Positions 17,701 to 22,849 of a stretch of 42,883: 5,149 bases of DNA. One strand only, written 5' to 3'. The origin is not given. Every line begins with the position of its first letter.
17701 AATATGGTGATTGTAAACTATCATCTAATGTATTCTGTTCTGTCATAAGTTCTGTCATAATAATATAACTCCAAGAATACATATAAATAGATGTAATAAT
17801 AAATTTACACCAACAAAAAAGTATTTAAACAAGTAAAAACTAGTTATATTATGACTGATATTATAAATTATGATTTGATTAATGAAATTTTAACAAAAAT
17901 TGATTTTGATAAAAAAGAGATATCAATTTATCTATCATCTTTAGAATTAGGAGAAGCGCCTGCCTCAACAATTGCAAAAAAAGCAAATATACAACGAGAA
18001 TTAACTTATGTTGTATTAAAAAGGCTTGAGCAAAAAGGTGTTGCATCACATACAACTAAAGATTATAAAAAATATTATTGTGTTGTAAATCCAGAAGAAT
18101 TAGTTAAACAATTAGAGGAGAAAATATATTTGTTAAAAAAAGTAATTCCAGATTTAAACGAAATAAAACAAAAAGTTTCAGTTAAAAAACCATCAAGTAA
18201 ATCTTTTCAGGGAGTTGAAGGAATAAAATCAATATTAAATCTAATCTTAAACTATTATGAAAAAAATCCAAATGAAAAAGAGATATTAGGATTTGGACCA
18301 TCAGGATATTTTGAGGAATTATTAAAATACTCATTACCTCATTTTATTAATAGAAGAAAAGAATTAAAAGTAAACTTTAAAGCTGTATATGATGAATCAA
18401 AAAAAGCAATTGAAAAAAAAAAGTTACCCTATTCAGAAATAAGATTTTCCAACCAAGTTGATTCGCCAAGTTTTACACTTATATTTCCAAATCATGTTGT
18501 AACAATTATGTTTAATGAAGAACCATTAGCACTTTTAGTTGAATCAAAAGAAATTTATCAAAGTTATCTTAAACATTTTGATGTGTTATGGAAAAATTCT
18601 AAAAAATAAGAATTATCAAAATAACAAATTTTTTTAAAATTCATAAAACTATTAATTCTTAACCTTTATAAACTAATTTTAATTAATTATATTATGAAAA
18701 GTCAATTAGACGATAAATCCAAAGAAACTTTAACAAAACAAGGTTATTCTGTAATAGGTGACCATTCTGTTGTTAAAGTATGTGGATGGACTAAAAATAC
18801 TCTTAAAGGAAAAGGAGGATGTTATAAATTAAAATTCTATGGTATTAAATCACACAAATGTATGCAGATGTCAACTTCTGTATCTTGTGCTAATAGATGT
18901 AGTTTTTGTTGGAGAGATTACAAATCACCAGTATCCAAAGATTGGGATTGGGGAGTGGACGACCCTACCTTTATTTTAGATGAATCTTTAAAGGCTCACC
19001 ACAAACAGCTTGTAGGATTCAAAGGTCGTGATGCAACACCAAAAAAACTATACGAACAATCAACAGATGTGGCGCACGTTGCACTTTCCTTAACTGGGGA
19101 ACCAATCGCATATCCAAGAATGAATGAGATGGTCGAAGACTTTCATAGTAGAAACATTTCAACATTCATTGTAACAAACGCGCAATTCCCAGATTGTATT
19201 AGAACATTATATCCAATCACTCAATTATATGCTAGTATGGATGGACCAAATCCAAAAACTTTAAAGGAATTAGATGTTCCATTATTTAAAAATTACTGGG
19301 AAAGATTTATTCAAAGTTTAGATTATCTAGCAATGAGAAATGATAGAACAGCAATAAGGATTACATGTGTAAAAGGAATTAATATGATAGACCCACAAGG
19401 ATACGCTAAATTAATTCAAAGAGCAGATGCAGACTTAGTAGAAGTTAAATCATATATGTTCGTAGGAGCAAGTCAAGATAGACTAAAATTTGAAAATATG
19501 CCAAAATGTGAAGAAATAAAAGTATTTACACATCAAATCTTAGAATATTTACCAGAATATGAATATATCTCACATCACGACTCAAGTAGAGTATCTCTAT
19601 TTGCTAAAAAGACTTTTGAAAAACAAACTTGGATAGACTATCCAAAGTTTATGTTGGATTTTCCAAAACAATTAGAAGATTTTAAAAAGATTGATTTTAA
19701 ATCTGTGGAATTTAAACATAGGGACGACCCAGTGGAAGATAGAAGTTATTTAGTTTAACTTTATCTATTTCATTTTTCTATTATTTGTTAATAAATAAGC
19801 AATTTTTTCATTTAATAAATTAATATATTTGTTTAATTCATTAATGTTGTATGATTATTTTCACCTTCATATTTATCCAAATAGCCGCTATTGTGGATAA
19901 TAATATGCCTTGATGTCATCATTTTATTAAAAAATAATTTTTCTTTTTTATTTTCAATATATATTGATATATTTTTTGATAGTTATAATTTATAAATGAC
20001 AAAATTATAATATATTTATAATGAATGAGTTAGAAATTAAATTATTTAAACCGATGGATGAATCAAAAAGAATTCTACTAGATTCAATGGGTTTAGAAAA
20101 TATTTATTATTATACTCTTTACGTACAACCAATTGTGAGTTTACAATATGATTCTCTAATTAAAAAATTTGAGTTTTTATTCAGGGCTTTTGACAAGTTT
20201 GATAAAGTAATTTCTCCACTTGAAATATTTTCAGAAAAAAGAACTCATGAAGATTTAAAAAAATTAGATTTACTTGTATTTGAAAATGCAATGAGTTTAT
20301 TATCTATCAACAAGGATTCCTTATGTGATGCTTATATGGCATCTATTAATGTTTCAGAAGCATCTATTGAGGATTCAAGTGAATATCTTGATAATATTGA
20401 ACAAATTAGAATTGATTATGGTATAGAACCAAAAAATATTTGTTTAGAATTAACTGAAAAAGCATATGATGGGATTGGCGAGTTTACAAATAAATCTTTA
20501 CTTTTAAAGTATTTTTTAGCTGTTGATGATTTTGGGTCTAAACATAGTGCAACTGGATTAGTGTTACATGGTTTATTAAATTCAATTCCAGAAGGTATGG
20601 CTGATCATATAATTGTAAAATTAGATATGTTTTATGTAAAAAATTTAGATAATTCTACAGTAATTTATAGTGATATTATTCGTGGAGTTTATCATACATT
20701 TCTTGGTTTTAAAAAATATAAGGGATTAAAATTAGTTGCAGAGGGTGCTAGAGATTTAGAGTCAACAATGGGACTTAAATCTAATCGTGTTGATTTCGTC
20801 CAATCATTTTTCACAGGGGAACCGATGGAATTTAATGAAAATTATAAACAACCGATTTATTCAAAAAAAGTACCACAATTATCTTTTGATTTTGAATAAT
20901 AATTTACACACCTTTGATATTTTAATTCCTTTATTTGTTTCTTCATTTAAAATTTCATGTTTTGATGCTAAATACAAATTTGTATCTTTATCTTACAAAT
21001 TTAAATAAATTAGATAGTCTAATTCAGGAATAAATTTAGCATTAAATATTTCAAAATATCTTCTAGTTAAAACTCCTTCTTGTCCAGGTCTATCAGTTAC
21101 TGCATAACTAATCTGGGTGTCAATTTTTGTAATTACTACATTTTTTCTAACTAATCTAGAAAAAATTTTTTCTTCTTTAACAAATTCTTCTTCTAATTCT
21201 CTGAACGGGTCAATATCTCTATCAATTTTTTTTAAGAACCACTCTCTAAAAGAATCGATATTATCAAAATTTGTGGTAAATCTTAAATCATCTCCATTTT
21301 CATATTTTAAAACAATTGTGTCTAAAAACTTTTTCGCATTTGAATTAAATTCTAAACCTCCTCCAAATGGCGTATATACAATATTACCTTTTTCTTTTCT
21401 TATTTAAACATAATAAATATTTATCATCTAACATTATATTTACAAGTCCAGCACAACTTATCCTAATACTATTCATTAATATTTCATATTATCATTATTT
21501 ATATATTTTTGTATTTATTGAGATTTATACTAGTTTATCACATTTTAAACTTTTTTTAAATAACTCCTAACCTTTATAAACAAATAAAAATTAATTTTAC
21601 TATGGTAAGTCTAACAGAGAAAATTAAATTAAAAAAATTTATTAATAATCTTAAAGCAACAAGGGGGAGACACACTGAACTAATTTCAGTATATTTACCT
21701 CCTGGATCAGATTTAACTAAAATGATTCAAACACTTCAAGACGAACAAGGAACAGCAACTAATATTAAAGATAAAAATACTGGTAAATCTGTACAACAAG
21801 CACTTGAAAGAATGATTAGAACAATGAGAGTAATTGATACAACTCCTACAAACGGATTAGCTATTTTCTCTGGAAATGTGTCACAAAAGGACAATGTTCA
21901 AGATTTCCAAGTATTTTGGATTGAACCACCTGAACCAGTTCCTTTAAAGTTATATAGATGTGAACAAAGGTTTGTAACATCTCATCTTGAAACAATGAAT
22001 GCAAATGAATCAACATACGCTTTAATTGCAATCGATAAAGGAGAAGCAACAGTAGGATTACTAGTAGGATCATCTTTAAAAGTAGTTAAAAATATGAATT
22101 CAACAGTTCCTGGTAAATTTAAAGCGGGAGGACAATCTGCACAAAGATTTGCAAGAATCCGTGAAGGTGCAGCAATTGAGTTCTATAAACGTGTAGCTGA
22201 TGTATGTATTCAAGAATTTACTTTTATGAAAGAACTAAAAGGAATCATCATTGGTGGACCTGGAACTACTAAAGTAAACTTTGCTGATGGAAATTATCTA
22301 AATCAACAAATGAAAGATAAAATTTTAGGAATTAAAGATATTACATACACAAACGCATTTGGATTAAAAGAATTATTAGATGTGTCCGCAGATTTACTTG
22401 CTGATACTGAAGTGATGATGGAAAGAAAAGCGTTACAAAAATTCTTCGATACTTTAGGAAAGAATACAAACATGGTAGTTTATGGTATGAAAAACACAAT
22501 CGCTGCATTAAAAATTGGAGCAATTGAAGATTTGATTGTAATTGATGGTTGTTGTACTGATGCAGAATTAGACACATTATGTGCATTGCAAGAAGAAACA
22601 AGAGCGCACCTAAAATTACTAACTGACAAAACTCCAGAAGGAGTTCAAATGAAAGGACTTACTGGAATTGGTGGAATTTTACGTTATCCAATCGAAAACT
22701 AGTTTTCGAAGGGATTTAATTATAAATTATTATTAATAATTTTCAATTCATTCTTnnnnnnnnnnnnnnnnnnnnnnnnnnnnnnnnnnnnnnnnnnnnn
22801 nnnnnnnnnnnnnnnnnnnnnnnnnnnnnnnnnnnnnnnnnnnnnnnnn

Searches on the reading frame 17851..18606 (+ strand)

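Call 14: search_protein_families(library=ncbifam, proteins=[window:17851-18606:+], max_evalue=0.00001)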
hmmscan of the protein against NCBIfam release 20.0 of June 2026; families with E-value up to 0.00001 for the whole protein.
window:17851-18606:+ (252 aa): 1 family
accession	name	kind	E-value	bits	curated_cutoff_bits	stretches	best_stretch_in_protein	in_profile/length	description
NF047390.1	TransRegTrmBL1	equivalog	7.7e-06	25.1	650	0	10-98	6-97/341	HTH-type sugar sensing transcriptional regulator TrmBL1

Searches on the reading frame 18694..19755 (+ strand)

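Call 14: search_protein_families(library=ncbifam, proteins=[window:18694-19755:+], max_evalue=0.00001)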
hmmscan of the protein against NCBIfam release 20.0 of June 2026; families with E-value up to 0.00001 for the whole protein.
window:18694-19755:+ (354 aa): 1 family
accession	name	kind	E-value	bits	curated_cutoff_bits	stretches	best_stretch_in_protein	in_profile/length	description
TIGR03972.1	rSAM_TYW1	equivalog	2.2e-100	335.6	317.95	1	10-303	2-296/297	4-demethylwyosine synthase TYW1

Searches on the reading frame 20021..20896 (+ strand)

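Call 10: search_protein_families(library=pfam, proteins=[window:20021-20896:+], max_evalue=0.001)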
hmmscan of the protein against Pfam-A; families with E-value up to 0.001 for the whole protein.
window:20021-20896:+ (292 aa): 1 family
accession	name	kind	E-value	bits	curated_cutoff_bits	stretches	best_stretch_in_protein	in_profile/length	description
PF00563.25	EAL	-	8.3e-15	55.2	31.3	1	33-268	15-236/236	EAL domain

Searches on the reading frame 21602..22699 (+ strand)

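Call 10: search_protein_families(library=pfam, proteins=[window:21602-22699:+], max_evalue=0.001)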
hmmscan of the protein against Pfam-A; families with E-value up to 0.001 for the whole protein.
window:21602-22699:+ (366 aa): 5 families
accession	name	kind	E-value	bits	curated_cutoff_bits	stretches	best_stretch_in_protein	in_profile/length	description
PF03464.20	eRF1_2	-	6e-35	120.9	27.1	1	139-268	2-133/133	eRF1 domain 2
PF03465.20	eRF1_3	-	3.4e-20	73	25.8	1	272-364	2-106/106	eRF1 domain 3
PF03463.20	eRF1_1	-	7.5e-14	52.2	23.8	1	12-132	2-122/123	eRF1 domain 1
PF18859.6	acVLRF1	-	4.9e-10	40.2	27.1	1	138-219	2-81/130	Actinobacteria/chloroflexi VLRF1 release factor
PF18854.6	baeRF_family10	-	3.5e-09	37.5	27.1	1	136-229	13-109/143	Bacterial archaeo-eukaryotic release factor family 10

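Call 14: search_protein_families(library=ncbifam, proteins=[window:21602-22699:+], max_evalue=0.00001)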
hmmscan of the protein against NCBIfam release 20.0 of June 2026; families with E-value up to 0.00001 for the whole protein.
window:21602-22699:+ (366 aa): 3 families
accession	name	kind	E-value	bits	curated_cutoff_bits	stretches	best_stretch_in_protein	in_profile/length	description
TIGR03676.1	aRF1_eRF1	equivalog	3.9e-114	381.6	234.7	1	6-316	1-313/403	peptide chain release factor aRF-1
TIGR00111.1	pelota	equivalog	3.5e-24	85.7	177.65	1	135-364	132-351/351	mRNA surveillance protein pelota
NF041024.1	acVLRF1_NCBI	exception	1.1e-11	44.8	125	1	126-220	63-158/208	acVLRF1 family peptidyl-tRNA hydrolase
